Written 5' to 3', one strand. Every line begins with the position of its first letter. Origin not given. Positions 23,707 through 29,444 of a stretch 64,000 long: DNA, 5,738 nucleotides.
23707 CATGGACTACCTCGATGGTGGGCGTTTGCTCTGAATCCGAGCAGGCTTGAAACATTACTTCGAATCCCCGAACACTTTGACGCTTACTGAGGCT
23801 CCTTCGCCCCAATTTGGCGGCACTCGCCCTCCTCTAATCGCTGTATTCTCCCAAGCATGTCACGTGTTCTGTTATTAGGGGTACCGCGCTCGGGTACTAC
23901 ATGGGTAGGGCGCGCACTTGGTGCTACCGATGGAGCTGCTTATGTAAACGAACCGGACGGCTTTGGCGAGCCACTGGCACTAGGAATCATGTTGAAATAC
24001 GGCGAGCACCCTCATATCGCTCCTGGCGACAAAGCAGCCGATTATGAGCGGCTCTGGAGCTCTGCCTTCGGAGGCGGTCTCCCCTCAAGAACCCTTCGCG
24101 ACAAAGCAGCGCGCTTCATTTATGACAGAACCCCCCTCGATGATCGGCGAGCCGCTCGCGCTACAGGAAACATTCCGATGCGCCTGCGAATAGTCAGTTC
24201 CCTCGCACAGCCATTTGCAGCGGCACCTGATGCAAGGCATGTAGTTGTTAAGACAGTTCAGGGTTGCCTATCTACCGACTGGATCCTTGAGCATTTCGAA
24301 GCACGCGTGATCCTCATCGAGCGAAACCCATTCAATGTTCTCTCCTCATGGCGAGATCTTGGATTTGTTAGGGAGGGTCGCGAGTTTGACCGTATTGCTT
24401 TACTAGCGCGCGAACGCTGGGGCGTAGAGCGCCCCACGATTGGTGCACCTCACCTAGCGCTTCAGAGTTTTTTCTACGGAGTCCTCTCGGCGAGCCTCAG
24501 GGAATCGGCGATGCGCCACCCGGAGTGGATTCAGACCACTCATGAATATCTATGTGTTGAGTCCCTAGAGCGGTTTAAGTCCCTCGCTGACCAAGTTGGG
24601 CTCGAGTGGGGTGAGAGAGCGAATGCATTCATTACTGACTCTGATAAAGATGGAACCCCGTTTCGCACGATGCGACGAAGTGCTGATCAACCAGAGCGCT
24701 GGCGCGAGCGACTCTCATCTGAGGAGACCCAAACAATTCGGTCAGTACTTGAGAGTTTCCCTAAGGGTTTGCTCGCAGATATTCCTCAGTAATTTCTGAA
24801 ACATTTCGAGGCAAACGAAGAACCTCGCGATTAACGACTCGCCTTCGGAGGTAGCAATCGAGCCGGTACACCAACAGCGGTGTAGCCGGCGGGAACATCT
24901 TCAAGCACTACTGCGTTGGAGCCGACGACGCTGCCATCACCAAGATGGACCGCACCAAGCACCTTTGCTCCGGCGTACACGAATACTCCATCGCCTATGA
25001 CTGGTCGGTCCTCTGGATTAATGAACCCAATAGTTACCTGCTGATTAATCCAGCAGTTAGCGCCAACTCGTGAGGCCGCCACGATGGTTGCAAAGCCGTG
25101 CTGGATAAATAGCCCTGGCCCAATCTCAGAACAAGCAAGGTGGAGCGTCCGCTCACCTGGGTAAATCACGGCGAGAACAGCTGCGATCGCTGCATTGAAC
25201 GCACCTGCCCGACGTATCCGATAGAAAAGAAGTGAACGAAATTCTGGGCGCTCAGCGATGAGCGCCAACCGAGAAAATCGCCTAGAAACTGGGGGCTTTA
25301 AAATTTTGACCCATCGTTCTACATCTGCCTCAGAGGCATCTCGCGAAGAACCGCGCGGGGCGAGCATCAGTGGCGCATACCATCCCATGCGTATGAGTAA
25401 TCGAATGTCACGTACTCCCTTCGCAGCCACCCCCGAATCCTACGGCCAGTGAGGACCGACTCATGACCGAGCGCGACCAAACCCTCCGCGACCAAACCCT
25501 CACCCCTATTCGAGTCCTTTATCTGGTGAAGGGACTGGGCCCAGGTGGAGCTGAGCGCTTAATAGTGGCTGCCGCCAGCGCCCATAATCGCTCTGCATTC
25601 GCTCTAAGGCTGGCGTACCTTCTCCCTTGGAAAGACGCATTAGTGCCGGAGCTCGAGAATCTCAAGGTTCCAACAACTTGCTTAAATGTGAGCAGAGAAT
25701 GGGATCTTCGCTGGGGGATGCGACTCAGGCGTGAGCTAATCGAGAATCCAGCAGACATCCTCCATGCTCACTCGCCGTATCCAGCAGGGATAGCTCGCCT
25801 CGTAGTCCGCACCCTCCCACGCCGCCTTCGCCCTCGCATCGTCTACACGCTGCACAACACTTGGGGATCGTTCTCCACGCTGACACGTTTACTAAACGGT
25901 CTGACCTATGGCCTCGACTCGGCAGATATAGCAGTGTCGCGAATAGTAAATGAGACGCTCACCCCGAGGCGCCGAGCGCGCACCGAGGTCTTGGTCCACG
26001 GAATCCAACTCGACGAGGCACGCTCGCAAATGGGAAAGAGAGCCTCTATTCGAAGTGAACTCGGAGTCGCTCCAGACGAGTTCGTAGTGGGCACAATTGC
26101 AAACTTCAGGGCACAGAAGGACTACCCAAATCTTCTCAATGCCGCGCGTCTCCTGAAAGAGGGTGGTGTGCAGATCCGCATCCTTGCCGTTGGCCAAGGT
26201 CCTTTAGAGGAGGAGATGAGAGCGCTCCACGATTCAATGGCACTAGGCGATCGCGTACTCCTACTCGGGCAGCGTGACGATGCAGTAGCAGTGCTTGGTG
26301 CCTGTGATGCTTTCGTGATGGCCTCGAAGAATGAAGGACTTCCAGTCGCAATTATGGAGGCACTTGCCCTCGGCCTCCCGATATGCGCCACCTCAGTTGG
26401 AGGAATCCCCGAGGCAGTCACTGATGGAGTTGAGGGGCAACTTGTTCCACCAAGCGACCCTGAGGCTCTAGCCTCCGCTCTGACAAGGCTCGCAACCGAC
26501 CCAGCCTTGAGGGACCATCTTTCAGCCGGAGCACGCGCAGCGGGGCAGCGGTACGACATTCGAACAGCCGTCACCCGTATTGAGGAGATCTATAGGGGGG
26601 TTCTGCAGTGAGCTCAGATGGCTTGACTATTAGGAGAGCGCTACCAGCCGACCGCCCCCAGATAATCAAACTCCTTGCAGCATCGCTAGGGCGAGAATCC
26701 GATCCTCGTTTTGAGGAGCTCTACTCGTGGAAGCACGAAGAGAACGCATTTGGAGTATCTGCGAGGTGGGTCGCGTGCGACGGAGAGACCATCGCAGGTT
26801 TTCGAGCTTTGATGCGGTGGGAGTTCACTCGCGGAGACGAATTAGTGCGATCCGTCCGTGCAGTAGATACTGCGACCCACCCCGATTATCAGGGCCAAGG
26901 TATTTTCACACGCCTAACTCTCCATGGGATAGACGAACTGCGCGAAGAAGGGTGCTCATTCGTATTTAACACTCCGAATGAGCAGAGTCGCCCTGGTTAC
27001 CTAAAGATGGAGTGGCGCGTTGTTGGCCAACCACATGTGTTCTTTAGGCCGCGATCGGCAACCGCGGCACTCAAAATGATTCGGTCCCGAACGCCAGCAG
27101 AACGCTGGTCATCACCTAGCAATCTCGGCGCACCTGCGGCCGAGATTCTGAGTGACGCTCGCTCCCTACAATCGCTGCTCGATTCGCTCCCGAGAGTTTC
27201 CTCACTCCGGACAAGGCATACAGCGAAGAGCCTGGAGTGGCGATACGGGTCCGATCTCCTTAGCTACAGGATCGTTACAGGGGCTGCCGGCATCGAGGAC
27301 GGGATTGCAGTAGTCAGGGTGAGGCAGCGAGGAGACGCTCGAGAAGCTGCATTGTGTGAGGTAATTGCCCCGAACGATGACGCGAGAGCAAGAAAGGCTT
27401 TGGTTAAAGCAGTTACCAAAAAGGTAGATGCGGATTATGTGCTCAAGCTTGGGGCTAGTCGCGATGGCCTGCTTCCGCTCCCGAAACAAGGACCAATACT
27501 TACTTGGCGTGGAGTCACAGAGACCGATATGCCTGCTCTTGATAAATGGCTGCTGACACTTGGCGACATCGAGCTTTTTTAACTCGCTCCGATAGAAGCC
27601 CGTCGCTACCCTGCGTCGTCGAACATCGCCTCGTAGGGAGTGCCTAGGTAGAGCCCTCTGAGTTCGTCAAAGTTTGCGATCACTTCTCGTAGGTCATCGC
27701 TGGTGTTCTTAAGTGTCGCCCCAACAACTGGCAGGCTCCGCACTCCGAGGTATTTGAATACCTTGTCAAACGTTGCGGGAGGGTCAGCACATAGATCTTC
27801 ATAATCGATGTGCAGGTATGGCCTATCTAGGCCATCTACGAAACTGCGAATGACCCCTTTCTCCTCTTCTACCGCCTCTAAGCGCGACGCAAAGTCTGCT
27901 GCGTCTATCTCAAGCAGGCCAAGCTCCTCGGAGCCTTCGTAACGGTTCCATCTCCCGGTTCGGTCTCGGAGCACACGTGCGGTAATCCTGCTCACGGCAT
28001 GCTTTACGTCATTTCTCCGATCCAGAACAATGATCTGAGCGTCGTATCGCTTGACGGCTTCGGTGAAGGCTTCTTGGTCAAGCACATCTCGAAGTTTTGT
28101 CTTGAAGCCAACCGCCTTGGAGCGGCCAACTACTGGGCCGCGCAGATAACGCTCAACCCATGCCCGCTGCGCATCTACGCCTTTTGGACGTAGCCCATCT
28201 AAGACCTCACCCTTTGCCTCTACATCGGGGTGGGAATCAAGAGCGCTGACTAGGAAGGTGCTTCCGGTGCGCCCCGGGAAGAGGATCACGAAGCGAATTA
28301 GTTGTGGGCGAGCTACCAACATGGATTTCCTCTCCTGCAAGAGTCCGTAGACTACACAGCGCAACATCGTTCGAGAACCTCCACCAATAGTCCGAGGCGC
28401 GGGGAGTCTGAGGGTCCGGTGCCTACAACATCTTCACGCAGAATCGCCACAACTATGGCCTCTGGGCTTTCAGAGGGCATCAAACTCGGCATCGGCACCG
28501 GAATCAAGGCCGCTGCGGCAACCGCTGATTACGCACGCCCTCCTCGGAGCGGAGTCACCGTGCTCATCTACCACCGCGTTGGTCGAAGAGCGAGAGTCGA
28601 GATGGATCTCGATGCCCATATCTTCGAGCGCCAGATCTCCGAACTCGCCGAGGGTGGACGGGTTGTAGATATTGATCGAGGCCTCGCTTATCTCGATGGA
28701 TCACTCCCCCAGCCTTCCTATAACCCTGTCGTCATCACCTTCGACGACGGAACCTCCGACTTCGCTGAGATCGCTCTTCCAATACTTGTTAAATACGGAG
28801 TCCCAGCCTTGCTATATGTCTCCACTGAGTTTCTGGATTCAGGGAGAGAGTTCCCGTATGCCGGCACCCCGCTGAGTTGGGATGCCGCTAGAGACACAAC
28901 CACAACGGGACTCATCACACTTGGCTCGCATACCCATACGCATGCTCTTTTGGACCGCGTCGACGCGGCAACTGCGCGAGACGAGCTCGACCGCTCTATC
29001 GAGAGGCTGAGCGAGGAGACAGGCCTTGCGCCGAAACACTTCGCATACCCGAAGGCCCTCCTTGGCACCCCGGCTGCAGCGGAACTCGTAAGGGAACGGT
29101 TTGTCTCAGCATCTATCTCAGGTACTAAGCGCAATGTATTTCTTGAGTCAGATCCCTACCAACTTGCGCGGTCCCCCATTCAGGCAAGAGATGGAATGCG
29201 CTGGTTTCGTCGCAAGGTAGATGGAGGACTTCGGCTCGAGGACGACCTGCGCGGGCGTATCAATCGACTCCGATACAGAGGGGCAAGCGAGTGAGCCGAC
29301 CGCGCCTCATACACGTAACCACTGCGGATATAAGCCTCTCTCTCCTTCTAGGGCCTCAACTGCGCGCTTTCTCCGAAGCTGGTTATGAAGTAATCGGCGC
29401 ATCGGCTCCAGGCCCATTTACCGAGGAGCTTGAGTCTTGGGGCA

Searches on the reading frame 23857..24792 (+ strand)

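Call 9: search_protein_families(library=pfam, proteins=[window:23857-24792:+], max_evalue=0.001)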
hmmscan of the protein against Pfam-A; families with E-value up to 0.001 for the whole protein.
window:23857-24792:+ (311 aa): 1 family
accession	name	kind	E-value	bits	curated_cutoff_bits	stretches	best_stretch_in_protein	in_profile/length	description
PF13469.12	Sulfotransfer_3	-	8.1e-08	33.2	27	1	4-176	2-154/216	Sulfotransferase family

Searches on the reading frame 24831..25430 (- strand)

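Call 9: search_protein_families(library=pfam, proteins=[window:24831-25430:-], max_evalue=0.001)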
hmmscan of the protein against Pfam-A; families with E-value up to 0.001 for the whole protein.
window:24831-25430:- (199 aa): 1 family
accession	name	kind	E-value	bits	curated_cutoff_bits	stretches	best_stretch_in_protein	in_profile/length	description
PF00132.30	Hexapep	-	2.9e-10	39.8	27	1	143-175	2-34/36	Bacterial transferase hexapeptide (six repeats)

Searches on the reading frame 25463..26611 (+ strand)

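Call 9: search_protein_families(library=pfam, proteins=[window:25463-26611:+], max_evalue=0.001)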
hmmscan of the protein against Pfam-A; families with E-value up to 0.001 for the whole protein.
window:25463-26611:+ (382 aa): 5 families
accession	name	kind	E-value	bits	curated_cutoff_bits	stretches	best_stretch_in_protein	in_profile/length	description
PF00534.26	Glycos_transf_1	-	5.8e-33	114.3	26.4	1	194-358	3-170/172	Glycosyl transferases group 1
PF13692.12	Glyco_trans_1_4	-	6.6e-31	107.9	27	1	207-346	2-142/142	Glycosyl transferases group 1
PF13439.12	Glyco_transf_4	-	7.7e-14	52.5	28.5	1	27-184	1-169/170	Glycosyltransferase Family 4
PF13579.12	Glyco_trans_4_4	-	2.8e-07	31.4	29.7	1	21-167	10-143/158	Glycosyl transferase 4-like domain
PF20706.3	GT4-conflict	-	0.00043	19.8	26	0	271-357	272-363/385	Family 4 Glycosyltransferase in conflict systems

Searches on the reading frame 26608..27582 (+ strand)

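Call 9: search_protein_families(library=pfam, proteins=[window:26608-27582:+], max_evalue=0.001)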
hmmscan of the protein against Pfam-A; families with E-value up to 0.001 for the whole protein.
window:26608-27582:+ (324 aa): 3 families
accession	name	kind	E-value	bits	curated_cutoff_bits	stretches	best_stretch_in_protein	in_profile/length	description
PF13527.13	Acetyltransf_9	-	1.6e-13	51.2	25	1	7-138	1-126/127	Acetyltransferase (GNAT) domain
PF00583.31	Acetyltransf_1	-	5.4e-08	33.6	20.7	1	29-133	15-113/116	Acetyltransferase (GNAT) family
PF13508.13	Acetyltransf_7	-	0.00014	22.6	27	1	54-134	6-80/84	Acetyltransferase (GNAT) domain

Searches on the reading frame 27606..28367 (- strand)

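Call 9: search_protein_families(library=pfam, proteins=[window:27606-28367:-], max_evalue=0.001)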
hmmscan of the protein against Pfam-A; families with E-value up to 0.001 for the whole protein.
window:27606-28367:- (253 aa): 1 family
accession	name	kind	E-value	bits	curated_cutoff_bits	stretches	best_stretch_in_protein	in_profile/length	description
PF13469.12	Sulfotransfer_3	-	7.3e-10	39.9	27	0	109-210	124-213/216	Sulfotransferase family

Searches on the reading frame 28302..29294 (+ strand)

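Call 61: search_protein_families(library=pfam, proteins=[window:28302-29294:+], max_evalue=0.001)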
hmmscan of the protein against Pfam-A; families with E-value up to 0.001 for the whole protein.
window:28302-29294:+ (330 aa): 1 family
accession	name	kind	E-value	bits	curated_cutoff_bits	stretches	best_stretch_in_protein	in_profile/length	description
PF01522.26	Polysacc_deac_1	-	4.6e-18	65.8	23.1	1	141-252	7-106/124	Polysaccharide deacetylase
